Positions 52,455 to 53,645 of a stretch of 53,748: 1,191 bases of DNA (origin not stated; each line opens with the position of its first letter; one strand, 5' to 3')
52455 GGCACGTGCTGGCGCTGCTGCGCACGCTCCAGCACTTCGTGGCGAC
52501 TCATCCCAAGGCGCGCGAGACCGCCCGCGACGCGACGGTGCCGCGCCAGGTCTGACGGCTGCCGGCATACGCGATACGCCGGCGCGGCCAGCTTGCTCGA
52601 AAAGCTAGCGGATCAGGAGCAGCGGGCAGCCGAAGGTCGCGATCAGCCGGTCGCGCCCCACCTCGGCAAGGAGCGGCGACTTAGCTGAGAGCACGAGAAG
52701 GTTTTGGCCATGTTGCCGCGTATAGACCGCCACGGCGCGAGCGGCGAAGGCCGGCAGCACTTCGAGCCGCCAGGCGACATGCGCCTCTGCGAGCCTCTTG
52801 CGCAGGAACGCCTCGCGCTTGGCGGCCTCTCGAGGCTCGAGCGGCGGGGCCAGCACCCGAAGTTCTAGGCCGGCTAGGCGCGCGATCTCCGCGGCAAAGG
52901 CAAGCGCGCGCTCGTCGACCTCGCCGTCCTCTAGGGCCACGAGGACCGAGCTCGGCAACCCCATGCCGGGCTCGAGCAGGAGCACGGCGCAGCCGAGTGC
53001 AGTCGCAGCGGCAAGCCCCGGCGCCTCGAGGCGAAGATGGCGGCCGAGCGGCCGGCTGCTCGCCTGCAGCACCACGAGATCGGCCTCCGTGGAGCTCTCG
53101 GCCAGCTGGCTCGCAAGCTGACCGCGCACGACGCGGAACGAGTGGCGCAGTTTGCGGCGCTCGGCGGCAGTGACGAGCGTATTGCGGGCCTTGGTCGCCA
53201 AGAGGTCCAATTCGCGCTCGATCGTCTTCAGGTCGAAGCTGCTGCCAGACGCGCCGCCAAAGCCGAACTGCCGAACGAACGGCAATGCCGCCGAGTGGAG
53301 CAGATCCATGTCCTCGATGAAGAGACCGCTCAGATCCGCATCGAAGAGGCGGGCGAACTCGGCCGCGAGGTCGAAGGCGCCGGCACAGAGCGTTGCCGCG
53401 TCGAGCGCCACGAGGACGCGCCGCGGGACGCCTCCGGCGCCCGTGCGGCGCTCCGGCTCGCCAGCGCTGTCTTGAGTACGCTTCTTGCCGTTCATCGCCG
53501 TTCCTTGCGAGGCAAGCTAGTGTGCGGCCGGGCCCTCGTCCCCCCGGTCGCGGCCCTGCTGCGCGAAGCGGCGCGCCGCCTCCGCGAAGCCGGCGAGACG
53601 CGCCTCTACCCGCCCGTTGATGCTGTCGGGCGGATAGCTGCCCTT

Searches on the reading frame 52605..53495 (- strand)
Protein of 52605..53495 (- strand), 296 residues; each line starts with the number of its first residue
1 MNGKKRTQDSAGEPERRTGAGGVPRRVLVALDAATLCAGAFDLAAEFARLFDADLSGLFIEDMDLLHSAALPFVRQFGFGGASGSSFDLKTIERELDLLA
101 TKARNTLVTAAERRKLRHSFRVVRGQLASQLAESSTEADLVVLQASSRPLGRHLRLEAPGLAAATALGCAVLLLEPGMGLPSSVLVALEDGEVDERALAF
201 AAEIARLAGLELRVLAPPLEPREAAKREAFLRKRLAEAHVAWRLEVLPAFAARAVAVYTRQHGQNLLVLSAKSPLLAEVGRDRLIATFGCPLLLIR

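Call 9: search_protein_families(library=pfam, proteins=[window:52605-53495:-], max_evalue=0.01)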
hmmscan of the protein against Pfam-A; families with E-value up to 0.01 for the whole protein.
window:52605-53495:- (296 aa): 1 family
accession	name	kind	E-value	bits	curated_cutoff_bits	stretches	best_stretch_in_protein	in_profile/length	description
PF00582.32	Usp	-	9.3e-07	29.9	24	0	25-153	3-120/141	Universal stress protein family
